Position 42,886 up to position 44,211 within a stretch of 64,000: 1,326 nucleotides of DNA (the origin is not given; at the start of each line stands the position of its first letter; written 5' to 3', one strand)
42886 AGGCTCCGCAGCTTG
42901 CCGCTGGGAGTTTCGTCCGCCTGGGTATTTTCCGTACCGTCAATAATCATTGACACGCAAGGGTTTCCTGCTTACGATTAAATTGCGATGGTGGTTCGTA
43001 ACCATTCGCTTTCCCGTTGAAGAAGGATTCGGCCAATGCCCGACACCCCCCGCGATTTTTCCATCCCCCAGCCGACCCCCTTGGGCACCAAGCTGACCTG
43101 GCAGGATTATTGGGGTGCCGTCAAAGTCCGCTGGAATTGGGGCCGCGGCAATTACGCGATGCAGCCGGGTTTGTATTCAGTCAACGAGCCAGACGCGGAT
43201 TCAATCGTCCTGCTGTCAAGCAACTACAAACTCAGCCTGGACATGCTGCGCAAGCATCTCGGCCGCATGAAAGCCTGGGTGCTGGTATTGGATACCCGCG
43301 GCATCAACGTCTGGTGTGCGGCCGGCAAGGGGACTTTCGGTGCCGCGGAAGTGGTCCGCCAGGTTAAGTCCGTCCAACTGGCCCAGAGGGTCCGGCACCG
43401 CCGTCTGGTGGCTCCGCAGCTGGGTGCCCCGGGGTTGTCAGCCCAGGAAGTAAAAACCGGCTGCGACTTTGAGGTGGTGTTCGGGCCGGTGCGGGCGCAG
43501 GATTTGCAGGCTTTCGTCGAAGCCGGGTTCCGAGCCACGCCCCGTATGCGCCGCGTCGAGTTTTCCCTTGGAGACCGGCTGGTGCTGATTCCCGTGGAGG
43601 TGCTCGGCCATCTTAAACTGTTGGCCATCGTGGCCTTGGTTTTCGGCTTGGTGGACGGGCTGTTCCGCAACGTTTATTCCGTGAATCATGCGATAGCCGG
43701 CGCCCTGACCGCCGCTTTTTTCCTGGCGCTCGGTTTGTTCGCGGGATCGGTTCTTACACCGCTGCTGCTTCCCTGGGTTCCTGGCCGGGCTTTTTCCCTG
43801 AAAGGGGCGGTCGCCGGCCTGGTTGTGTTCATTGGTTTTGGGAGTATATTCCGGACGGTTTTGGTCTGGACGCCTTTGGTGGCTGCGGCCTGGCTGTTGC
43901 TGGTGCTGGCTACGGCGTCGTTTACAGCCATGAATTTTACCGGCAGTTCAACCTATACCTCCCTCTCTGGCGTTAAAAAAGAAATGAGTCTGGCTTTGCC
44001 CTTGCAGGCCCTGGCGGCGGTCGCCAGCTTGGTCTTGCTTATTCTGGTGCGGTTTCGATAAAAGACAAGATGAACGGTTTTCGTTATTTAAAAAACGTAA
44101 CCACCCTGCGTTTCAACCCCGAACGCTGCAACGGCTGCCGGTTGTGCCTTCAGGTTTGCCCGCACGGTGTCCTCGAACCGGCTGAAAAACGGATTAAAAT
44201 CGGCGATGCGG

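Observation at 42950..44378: Intact hgcA-hgcB mercury-methylation gene pair with its own promoter and a 5'-UTR palindrome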

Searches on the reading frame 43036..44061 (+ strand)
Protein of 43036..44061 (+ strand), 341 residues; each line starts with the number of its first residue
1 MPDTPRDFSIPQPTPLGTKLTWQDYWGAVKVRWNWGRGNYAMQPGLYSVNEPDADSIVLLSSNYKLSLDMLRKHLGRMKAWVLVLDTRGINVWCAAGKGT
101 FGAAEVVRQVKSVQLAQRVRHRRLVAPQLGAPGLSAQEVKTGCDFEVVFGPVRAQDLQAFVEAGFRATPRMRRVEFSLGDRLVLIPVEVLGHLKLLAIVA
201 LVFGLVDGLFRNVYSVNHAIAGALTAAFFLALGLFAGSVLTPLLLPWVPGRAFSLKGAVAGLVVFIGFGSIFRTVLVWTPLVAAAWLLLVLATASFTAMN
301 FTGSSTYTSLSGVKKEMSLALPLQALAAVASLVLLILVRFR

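Call 3: search_protein_families(library=pfam, proteins=[window:43036-44061:+], max_evalue=0.01)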
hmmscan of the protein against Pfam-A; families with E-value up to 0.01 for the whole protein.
window:43036-44061:+ (341 aa): 1 family
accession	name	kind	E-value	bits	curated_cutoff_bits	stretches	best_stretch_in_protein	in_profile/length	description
PF03599.22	CdhD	-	6.5e-10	38.7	24.8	1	41-146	267-374/387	CO dehydrogenase/acetyl-CoA synthase delta subunit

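Call 4: search_protein_families(library=ncbifam, proteins=[window:43036-44061:+], max_evalue=0.01)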
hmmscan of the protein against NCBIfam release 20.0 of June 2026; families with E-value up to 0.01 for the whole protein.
window:43036-44061:+ (341 aa): 3 families
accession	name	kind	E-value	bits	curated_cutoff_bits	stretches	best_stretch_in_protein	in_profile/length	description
NF040863.1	HgcA_corrinoid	equivalog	5.4e-119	397.1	275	1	18-339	6-323/325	mercury methylation corrinoid protein HgcA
NF043039.1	HgcAB_like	equivalog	2.3e-54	185.3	285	1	40-309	14-280/350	HgcAB-like fusion protein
NF003195.0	PRK04165.1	equivalog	8.1e-17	61.2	306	1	41-163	323-445/450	acetyl-CoA decarbonylase/synthase complex subunit gamma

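Call 7: search_solved_structures(query=window:43036-44061:+, max_evalue=0.01, show_alignments=1)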
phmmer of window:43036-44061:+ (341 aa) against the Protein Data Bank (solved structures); distinct sequences matched with E-value up to 0.01: 4.
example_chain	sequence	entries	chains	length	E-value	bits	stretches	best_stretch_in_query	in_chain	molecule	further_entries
2h9a_A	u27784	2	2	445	8.6e-08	34.9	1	40-163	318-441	Carbon monoxide dehydrogenase corrinoid/iron-sulfur protein, gamma subunit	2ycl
4c1n_A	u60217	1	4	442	1.1e-07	34.6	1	40-162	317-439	CARBON MONOXIDE DEHYDROGENASE CORRINOID/IRON-SULFUR PROTEIN, GAMMA SUBUNIT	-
4djd_C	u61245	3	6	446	1.2e-05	27.9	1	52-164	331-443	Corrinoid/iron-sulfur protein large subunit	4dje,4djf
9fzy_F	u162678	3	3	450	4.5e-05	26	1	43-129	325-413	Corrinoid iron-sulfur protein large subunit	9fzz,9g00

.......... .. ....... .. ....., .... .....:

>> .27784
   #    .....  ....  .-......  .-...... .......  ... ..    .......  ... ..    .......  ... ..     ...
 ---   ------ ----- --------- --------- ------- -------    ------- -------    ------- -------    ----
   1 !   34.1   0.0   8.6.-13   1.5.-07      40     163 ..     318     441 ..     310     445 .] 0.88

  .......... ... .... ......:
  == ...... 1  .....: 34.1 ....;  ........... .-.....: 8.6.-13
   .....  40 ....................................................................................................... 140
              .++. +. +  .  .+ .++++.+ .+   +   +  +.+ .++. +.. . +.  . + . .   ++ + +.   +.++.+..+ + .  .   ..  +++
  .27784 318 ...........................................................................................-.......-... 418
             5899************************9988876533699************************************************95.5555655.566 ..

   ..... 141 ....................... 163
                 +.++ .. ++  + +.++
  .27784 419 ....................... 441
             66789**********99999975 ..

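Call 8: find_homologous_proteins(query=window:43036-44061:+, max_evalue=1e-20)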
Query window:43036-44061:+ (341 aa): 7456 proteins with E <= 1e-20 among 8000 candidates; the best 120 are listed.
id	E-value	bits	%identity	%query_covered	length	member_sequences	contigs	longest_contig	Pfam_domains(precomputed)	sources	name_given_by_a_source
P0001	1.1e-219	746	100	100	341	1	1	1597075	PF03599.23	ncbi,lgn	ncbi:MAG: mercury methylation corrinoid protein HgcA [candidate division FCPU426 bacterium]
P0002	2.2e-160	551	77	96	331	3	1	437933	PF03599.23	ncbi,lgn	-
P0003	6.6e-160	550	77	96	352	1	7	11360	PF03599.23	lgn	-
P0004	2.1e-152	525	76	95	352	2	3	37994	PF03599.23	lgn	-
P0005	4.6e-117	409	59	94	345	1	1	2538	PF03599.23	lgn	-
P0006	1.5e-100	355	53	95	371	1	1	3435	PF03599.23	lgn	-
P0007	1.5e-100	355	50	99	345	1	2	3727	PF03599.23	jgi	-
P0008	1.8e-100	354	52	96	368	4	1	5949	PF03599.23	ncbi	-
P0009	4.6e-100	353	53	99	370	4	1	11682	PF03599.23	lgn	-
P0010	2.1e-99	351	51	92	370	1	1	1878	PF03599.23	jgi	jgi:acetyl-CoA decarbonylase/synthase complex subunit gamma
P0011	6.2e-99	349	52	99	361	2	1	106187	PF03599.23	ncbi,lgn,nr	ncbi:MAG: mercury methylation corrinoid protein HgcA [Candidatus Aminicenantes bacterium]|nr:mercury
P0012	8.5e-99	349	52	95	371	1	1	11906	PF03599.23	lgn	-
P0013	1.1e-98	349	54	95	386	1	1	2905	PF03599.23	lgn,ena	-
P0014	1.5e-98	348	51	96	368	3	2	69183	PF03599.23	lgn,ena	-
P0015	2.0e-98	348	51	95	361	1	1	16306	PF03599.23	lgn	-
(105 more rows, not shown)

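Call 9: find_related_loci(query=window:43036-44061:+, collection=genome_contigs, flank=6000)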
Query window:43036-44061:+ (341 aa) in genome_contigs; peptide patterns used: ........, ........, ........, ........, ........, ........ (x = any residue, [..] = any of these).
599 stretches matched a pattern (row limit reached: there are more); 569 encode a relative of the query (tblastn E <= 1e-3); the best 80 are kept; 80 distinct loci.
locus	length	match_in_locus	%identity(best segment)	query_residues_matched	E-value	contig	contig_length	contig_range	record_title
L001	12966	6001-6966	48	18-341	1e-99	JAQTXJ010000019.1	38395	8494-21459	MAG: bacterium isolate STC_131 NODE_2105_length_38395_cov_4.216343_Sandtown_C, whole genome shotgun sequence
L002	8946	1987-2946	50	18-340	7e-99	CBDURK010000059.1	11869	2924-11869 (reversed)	MAG TPA_asm: uncultured bacterium isolate SRR21487744_binner12_Refined_154 genome assembly, contig: ERZ25748493.2127, wh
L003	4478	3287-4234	50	16-337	1e-97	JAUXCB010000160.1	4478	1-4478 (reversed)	MAG: Verrucomicrobiota bacterium isolate CSMAG_2814 CSMAG_2814_k117_1903403_length_4478_cov_13.9702, whole genome shotgu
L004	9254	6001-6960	51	16-341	1e-97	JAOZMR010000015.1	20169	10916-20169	MAG: Pontiellaceae bacterium isolate GMC3.metabat2.52 GMC3_569_length_20169_cov_20.981008, whole genome shotgun sequence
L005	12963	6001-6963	46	18-340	2e-97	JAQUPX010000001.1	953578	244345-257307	MAG: bacterium isolate STD1_36 NODE_4_length_953578_cov_10.150980_Sandtown_D1, whole genome shotgun sequence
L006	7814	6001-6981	49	13-340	1e-97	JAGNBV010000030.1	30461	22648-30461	MAG: Bacteroidales bacterium isolate Go_SlDig_bin_165 Go_SlDig_4045_length_30461_cov_14.452364, whole genome shotgun seq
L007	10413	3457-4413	50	20-340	3e-96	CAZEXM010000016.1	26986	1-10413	MAG TPA_asm: uncultured Victivallaceae bacterium isolate binchicken_co132_157 genome assembly, contig: NODE_505_length_2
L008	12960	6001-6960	51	18-340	3e-96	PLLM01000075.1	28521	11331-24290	MAG: Phycisphaerales bacterium isolate fen_1362 73.20120800_E3X.35_contig_13129, whole genome shotgun sequence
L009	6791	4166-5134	48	14-340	5e-96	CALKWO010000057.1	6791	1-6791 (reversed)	MAG TPA_asm: uncultured bacterium isolate SRR6007446_bin.57_CONCOCT_v1.1_MAG genome assembly, contig: ERZ724100.4369, wh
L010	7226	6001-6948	50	23-340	3e-95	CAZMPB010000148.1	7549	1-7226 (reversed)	MAG TPA_asm: uncultured Bacteroidales bacterium isolate SRP192927_co7_46 genome assembly, contig: NODE_21610_length_7549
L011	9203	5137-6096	50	19-340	1e-94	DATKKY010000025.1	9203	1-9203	MAG TPA_asm: bacterium isolate SMAG_U14670 k141_1595856, whole genome shotgun sequence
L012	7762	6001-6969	51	18-337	5e-94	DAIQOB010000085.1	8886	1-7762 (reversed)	MAG TPA_asm: Syntrophobacteraceae bacterium isolate CTOTU7685 NODE_12343_length_8886_cov_4.261918, whole genome shotgun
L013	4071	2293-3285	47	14-340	4e-94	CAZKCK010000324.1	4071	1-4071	MAG TPA_asm: uncultured Bacteroidales bacterium isolate SRP272421_co2_161 genome assembly, contig: NODE_94785_length_407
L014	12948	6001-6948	48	23-340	3e-93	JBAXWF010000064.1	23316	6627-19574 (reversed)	MAG: Bacteroidota bacterium isolate ELA706 MAG706_64, whole genome shotgun sequence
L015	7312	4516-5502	48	13-340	1e-92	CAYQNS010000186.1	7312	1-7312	MAG TPA_asm: uncultured Desulfobacteraceae bacterium isolate binchicken_co181_224 genome assembly, contig: NODE_21958_le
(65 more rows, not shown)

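Call 10: find_encoding_contigs(protein=P0002, flank=6000, max_places=4)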
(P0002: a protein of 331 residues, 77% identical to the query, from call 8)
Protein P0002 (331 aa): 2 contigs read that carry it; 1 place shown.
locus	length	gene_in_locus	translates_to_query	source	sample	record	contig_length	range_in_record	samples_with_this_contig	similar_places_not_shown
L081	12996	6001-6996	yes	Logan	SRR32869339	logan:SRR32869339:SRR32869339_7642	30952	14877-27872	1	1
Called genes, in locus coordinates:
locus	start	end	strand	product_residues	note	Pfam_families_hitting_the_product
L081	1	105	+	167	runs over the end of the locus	PF01641:SelR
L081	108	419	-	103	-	PF01253:SUI1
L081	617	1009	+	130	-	PF02082:Rrf2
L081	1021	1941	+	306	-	PF00291:PALP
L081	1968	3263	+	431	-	PF01053:Cys_Met_Meta_PP, PF00155:Aminotran_1_2 (weak), PF01041:DegT_DnrJ_EryC1 (weak)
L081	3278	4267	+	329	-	PF02568:ThiI, PF18297:NFACT-R_2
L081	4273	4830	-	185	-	-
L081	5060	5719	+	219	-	-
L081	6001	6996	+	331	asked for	PF03599:CdhD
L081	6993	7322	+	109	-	PF13183:Fer4_8 (faint), PF25160:LdpA_Fe-S-bd (weak), PF13237:Fer4_10, PF14697:Fer4_21 (weak), PF00037:Fer4 (weak), PF12838:Fer4_7, PF13187:Fer4_9, PF00037:Fer4 (weak), +3 more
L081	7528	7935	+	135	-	PF00011:HSP20, PF17886:ArsA_HSP20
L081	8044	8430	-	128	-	-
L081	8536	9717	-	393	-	PF00465:Fe-ADH, PF13685:Fe-ADH_2 (weak), PF25137:ADH_Fe_C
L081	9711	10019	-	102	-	PF03992:ABM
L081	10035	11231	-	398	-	PF12838:Fer4_7 (faint), PF12837:Fer4_6 (faint), PF13484:Fer4_16 (faint)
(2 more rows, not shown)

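Call 11: find_encoding_contigs(protein=P0003, flank=6000, max_places=6)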
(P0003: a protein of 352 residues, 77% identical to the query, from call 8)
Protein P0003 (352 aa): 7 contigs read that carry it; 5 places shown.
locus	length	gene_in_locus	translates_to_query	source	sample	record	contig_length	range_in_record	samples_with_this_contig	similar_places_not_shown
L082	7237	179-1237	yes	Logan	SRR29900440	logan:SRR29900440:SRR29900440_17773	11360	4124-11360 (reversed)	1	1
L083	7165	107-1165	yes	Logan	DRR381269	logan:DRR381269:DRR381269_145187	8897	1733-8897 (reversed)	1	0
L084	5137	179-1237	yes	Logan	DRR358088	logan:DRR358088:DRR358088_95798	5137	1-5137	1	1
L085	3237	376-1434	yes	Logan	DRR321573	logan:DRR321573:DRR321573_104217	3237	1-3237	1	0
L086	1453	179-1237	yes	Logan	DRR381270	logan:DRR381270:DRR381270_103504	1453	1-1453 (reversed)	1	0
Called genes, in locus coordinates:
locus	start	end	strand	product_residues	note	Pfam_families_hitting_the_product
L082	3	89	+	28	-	?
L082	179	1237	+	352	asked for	PF03599:CdhD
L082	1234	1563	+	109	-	PF13183:Fer4_8 (faint), PF25160:LdpA_Fe-S-bd (weak), PF13237:Fer4_10, PF14697:Fer4_21 (weak), PF00037:Fer4 (weak), PF12838:Fer4_7, PF13187:Fer4_9, PF00037:Fer4 (weak), +3 more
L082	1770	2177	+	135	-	PF00011:HSP20, PF17886:ArsA_HSP20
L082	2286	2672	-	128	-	-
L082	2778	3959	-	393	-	PF00465:Fe-ADH, PF13685:Fe-ADH_2 (weak), PF25137:ADH_Fe_C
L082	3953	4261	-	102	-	PF03992:ABM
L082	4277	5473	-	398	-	PF13187:Fer4_9 (faint), PF12837:Fer4_6 (faint)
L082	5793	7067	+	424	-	PF16317:Glyco_hydro_99 (weak), PF14307:Glyco_tran_WbsX (weak)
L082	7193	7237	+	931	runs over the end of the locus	PF16317:Glyco_hydro_99, PF03659:Glyco_hydro_71, PF14307:Glyco_tran_WbsX (faint), PF16402:DUF5010 (weak)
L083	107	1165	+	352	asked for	PF03599:CdhD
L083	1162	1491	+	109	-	PF13183:Fer4_8 (faint), PF25160:LdpA_Fe-S-bd (weak), PF13237:Fer4_10, PF14697:Fer4_21 (weak), PF00037:Fer4 (weak), PF12838:Fer4_7, PF13187:Fer4_9, PF00037:Fer4 (weak), +3 more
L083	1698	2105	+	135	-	PF00011:HSP20, PF17886:ArsA_HSP20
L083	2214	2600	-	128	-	-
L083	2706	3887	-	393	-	PF00465:Fe-ADH, PF13685:Fe-ADH_2 (weak), PF25137:ADH_Fe_C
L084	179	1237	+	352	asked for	PF03599:CdhD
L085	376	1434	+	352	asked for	PF03599:CdhD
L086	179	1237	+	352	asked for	PF03599:CdhD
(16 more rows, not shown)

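Call 12: find_encoding_contigs(protein=P0004, flank=6000, max_places=4)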
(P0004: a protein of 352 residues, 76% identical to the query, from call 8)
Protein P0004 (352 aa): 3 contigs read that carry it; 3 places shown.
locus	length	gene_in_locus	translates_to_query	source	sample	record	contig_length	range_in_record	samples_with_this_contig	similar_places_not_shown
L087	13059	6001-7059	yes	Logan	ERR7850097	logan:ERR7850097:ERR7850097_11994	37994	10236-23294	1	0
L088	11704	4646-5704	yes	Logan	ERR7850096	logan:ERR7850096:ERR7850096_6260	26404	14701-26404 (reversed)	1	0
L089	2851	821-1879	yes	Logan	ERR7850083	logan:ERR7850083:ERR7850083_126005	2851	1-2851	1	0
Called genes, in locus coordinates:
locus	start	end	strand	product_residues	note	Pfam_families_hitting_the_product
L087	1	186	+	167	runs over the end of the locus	PF01641:SelR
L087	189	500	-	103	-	PF01253:SUI1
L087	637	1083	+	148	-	PF02082:Rrf2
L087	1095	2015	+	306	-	PF00291:PALP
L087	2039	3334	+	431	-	PF01053:Cys_Met_Meta_PP, PF00266:Aminotran_5 (faint), PF00155:Aminotran_1_2 (weak), PF01041:DegT_DnrJ_EryC1 (weak)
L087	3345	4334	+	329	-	PF02568:ThiI, PF18297:NFACT-R_2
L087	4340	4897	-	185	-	-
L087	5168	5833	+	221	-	-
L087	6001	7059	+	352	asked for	PF03599:CdhD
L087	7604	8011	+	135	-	PF00011:HSP20, PF17886:ArsA_HSP20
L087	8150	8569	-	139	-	-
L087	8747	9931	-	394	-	PF00465:Fe-ADH, PF13685:Fe-ADH_2 (weak), PF25137:ADH_Fe_C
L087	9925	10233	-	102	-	PF03992:ABM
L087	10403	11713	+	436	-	PF16317:Glyco_hydro_99 (weak), PF14307:Glyco_tran_WbsX (weak)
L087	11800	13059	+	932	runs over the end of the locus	PF16317:Glyco_hydro_99 (faint), PF03659:Glyco_hydro_71, PF14307:Glyco_tran_WbsX (faint), PF16402:DUF5010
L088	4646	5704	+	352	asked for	PF03599:CdhD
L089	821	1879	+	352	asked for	PF03599:CdhD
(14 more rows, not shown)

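Call 15: find_related_loci(query=window:43036-44061:+, collection=metagenome_contigs, flank=3000)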
Query window:43036-44061:+ (341 aa) in metagenome_contigs; peptide patterns used: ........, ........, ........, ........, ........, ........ (x = any residue, [..] = any of these).
600 stretches matched a pattern (row limit reached: there are more); 578 encode a relative of the query (tblastn E <= 1e-3); the best 80 are kept; 80 distinct loci.
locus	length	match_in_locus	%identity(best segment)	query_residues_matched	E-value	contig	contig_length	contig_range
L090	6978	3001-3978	51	13-340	4e-101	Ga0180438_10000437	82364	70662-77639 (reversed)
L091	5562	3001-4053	50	2-340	1e-100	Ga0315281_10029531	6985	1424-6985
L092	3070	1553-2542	48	14-340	6e-101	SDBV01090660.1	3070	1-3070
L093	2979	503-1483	50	16-340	5e-100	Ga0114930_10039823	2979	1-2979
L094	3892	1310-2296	50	7-340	4e-98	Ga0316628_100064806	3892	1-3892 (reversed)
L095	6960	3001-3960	49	18-340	4e-97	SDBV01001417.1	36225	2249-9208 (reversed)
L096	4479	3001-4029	49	3-340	5e-95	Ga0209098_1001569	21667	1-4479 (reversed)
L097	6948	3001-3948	51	16-337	1e-94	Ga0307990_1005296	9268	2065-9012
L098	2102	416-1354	53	20-334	5e-99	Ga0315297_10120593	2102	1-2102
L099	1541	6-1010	45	1-337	1e-100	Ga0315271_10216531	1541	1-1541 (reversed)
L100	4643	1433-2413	48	9-340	8e-94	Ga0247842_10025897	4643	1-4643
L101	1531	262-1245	47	5-339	2e-100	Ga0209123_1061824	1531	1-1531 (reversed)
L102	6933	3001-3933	48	9-324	1e-93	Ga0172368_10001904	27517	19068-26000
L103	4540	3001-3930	54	18-329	2e-93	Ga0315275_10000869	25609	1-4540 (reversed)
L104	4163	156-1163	46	3-340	4e-93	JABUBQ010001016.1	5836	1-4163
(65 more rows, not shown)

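Call 17: find_encoding_contigs(protein=P0005, flank=3000, max_places=3)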
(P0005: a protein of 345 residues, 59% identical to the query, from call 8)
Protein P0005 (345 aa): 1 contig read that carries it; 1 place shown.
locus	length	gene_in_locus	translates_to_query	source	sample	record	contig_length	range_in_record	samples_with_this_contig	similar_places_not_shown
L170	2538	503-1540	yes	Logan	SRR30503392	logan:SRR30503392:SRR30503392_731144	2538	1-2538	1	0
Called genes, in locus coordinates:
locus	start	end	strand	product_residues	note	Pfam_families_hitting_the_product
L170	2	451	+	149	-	?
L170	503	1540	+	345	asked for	PF03599:CdhD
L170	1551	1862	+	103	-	PF00037:Fer4 (weak), PF12797:Fer4_2 (weak), PF13237:Fer4_10, PF14697:Fer4_21 (weak), PF12837:Fer4_6 (weak), PF12838:Fer4_7, PF13187:Fer4_9, PF00037:Fer4 (weak), +3 more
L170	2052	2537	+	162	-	?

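Call 27: find_encoding_contigs(protein=P0001, flank=10000, max_places=2)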
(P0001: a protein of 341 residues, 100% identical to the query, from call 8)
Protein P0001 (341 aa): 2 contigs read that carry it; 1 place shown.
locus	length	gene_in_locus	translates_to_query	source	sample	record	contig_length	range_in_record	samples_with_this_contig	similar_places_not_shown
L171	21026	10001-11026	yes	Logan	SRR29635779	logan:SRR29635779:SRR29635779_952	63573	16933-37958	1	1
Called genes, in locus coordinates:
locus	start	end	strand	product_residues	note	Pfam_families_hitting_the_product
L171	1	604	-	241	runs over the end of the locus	PF09694:Gcw_chp (weak)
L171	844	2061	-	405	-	PF12917:YfbR-like, PF13023:HD_3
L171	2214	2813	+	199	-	PF14512:TM1586_NiRdase (faint), PF00881:Nitroreductase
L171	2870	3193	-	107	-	-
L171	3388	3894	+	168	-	PF01641:SelR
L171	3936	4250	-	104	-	PF01253:SUI1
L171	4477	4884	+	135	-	PF02082:Rrf2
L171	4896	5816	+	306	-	PF00291:PALP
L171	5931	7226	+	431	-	PF01053:Cys_Met_Meta_PP, PF00155:Aminotran_1_2 (weak), PF01041:DegT_DnrJ_EryC1 (weak)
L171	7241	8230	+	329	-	PF00733:Asn_synthase (faint), PF02568:ThiI, PF18297:NFACT-R_2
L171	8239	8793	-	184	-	-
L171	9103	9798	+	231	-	-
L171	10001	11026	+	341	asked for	PF03599:CdhD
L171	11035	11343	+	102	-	PF12838:Fer4_7 (weak), PF13183:Fer4_8 (faint), PF13187:Fer4_9, PF00037:Fer4, PF12797:Fer4_2 (weak), PF12837:Fer4_6, PF13237:Fer4_10, PF00037:Fer4 (weak), +2 more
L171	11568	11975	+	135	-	PF00011:HSP20, PF17886:ArsA_HSP20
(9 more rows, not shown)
